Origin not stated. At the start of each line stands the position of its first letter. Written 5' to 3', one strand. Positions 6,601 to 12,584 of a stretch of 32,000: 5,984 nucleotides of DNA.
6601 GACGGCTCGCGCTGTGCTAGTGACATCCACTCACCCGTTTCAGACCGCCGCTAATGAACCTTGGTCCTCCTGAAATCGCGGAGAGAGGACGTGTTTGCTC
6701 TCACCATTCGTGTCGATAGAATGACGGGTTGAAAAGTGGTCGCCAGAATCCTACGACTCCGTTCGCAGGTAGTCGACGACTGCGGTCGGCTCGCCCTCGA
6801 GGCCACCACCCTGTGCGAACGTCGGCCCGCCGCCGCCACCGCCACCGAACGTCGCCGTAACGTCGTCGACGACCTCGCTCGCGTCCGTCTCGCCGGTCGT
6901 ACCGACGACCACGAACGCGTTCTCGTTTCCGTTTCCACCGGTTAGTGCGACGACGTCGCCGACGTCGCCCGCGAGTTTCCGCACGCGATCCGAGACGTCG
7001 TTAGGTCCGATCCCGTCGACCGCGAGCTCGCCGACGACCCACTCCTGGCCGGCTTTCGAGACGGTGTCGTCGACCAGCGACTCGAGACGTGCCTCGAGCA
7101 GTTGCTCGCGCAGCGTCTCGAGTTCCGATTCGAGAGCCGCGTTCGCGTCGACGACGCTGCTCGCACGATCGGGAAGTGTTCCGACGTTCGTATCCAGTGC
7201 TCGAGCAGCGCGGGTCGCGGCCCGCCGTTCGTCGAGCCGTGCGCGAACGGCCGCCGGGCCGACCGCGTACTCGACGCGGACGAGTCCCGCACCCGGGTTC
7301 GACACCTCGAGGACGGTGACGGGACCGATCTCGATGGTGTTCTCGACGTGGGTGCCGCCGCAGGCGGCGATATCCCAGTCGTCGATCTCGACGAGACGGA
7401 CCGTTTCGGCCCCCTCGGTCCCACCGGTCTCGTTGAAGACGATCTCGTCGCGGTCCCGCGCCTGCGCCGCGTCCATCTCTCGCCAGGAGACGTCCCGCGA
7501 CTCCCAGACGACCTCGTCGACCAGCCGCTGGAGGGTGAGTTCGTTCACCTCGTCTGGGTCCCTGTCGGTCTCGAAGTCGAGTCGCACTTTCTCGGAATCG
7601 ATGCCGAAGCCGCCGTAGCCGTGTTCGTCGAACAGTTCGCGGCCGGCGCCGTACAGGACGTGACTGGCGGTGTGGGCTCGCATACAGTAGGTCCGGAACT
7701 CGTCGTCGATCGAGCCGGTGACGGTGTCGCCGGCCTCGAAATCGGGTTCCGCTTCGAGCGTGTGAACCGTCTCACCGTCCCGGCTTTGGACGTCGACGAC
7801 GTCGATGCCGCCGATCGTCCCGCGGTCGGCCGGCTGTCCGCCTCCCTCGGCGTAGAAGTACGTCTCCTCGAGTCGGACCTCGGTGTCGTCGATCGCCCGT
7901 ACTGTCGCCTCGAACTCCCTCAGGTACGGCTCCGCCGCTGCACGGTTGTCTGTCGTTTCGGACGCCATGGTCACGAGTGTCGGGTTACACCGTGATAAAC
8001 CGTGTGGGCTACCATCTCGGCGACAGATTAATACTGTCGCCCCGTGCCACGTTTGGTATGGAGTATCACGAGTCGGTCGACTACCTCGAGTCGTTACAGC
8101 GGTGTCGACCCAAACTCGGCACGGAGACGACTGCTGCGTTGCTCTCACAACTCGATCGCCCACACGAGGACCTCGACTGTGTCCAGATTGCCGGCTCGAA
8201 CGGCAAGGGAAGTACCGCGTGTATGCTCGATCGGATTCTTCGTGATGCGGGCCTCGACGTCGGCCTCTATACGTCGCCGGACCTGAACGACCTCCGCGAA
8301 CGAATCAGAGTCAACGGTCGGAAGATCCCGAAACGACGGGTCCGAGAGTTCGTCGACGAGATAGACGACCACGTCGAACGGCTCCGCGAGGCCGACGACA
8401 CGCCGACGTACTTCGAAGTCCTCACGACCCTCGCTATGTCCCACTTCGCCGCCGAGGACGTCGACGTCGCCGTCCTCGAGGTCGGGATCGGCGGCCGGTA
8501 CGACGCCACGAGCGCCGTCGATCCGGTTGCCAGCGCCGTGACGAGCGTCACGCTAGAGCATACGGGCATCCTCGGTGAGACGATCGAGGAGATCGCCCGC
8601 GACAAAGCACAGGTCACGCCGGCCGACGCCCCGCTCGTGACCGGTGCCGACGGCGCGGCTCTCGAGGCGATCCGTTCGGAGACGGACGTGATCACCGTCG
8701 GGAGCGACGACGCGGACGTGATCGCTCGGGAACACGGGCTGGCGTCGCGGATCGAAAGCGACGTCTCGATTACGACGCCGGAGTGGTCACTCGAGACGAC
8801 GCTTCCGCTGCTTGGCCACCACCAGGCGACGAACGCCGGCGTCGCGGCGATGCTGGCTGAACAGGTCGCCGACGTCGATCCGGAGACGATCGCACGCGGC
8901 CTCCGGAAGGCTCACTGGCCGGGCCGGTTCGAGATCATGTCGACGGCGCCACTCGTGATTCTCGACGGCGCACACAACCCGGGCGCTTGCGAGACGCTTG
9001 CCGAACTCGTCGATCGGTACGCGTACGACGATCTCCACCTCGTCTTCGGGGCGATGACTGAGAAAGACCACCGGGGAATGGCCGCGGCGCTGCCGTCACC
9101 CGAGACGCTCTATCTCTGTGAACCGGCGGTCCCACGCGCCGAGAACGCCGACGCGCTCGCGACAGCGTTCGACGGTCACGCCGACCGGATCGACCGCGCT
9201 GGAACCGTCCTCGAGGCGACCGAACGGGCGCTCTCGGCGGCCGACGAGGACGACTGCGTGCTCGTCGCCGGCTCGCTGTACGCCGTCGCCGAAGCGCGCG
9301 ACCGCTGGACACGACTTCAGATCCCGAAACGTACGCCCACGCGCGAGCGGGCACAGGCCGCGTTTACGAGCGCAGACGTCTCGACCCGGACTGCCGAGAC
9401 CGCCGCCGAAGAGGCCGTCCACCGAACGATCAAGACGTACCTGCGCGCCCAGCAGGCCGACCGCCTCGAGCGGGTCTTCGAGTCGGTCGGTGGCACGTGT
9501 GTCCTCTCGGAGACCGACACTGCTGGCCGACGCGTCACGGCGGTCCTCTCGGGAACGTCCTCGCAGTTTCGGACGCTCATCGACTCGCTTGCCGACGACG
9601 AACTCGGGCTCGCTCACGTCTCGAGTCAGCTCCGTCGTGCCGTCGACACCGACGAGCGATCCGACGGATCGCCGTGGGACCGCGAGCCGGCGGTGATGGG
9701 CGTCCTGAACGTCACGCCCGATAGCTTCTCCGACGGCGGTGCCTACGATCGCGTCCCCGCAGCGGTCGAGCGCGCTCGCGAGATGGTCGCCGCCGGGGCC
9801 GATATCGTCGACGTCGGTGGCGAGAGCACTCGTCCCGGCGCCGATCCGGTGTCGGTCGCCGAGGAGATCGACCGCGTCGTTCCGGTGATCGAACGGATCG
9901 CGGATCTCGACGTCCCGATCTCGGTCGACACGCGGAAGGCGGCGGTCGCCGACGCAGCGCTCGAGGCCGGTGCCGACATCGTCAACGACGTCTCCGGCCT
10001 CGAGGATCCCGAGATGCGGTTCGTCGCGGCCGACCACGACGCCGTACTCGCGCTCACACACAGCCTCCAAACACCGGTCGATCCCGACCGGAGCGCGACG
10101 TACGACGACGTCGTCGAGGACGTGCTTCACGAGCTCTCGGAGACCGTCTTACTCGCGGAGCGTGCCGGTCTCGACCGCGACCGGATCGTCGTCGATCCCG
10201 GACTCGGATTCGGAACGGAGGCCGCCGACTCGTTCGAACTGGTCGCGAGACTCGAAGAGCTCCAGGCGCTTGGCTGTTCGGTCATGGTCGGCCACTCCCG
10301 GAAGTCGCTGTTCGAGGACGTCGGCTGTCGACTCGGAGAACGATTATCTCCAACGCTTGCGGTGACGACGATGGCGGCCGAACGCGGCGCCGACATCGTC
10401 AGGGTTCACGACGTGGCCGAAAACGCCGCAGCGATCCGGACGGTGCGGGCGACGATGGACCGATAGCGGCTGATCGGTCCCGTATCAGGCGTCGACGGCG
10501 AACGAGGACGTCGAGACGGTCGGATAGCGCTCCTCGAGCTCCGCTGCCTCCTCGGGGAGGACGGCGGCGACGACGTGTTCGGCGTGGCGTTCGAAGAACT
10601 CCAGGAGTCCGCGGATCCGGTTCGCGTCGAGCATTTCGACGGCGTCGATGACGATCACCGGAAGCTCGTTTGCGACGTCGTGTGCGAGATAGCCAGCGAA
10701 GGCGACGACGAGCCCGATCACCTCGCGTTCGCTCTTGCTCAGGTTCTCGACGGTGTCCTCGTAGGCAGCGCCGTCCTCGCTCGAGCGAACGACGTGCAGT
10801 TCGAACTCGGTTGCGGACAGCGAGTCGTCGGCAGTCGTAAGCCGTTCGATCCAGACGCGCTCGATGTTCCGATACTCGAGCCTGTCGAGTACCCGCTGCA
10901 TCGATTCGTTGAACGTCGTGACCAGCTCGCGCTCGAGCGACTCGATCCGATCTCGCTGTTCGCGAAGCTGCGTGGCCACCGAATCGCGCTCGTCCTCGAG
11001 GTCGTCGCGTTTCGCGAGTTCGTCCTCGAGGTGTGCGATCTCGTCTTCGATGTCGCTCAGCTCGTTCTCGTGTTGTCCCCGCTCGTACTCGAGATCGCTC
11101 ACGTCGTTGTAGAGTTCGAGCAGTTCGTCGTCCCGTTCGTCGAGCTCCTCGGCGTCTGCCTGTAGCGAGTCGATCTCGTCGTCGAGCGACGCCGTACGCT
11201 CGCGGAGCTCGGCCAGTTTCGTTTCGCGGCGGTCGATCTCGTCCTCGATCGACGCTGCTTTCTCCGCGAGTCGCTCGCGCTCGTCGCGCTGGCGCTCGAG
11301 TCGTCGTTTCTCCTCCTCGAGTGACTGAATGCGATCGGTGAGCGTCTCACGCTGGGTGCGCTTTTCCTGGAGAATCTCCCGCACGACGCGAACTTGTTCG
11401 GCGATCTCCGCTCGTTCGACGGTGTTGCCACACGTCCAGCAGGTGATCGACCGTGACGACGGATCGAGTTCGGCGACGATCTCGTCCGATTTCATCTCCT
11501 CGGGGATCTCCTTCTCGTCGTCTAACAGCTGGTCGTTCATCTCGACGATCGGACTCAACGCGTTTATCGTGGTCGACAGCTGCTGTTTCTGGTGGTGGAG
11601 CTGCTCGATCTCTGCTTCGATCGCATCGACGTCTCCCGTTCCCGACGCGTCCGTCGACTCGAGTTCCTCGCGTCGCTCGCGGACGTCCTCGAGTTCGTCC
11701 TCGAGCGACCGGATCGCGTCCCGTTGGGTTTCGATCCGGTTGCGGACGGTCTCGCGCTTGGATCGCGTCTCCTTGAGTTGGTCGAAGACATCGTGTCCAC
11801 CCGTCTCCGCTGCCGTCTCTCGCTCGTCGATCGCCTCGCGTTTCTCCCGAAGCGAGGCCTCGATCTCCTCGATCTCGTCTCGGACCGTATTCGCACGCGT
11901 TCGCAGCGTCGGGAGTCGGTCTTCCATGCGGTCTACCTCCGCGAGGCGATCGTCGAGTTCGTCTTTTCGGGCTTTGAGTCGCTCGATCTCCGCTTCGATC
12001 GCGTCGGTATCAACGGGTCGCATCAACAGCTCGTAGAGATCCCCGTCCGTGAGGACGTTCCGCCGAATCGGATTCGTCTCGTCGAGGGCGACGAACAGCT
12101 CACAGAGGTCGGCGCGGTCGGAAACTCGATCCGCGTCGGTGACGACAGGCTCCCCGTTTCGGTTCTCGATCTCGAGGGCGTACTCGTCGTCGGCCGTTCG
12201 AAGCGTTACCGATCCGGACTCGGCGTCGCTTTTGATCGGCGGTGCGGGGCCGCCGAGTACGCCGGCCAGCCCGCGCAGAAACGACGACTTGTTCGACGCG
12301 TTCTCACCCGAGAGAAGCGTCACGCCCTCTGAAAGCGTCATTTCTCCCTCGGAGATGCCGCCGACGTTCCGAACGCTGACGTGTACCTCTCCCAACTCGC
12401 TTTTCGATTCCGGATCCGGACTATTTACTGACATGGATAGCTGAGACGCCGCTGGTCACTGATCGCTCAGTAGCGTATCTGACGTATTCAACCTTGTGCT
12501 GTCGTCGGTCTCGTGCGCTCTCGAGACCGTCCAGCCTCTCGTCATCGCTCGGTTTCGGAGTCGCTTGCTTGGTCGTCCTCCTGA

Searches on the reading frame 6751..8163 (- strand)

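Call 8: search_protein_families(library=pfam, proteins=[window:6751-8163:-])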
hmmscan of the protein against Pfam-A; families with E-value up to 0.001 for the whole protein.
window:6751-8163:- (470 aa): 3 families
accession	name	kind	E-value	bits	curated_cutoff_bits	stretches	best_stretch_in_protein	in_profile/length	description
PF07973.19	tRNA_SAD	-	5.7e-13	49.1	24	1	255-298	1-44/44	Threonyl and Alanyl tRNA synthetase second additional domain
PF01411.24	tRNA-synt_2c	-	4.1e-11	42.5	30.3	1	81-155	472-551/552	tRNA synthetases class II (A)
PF02272.25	DHHA1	-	5.8e-05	23.9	25.9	1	387-455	15-84/102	DHHA1 domain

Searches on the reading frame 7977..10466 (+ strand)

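Call 8: search_protein_families(library=pfam, proteins=[window:7977-10466:+])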
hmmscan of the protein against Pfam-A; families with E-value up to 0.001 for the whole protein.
window:7977-10466:+ (829 aa): 3 families
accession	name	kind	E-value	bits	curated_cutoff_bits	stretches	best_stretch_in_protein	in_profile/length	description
PF00809.28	Pterin_bind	-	1.2e-77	261.3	25.5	1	574-811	1-244/244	Pterin binding enzyme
PF02875.26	Mur_ligase_C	-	6.4e-22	79.2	28.4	1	316-433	1-126/127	Mur ligase, glutamate ligase domain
PF08245.18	Mur_ligase_M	-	1.9e-14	54.5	24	1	71-293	1-199/200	Mur ligase middle domain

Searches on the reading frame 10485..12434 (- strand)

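Call 8: search_protein_families(library=pfam, proteins=[window:10485-12434:-])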
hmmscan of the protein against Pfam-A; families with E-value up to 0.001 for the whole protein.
window:10485-12434:- (649 aa): 5 families
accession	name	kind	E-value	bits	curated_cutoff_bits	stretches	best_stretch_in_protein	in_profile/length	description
PF13476.12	AAA_23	-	7.3e-10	40.2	27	1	19-280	2-197/201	AAA domain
PF10473.14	CENP-F_leu_zip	-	2.4e-07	31.3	34.5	0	215-306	7-92/140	Leucine-rich repeats of kinetochore protein Cenp-F/LEK1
PF11932.13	DUF3450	-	0.00012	21.9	32.6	0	215-297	20-102/241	Protein of unknown function (DUF3450)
PF08702.15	Fib_alpha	-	0.00014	22.5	29.9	0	165-260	35-123/143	Fibrinogen alpha/beta chain family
PF05377.16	FlaC_arch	-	0.00073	20.3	27.8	0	167-197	2-32/55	Flagella accessory protein C (FlaC)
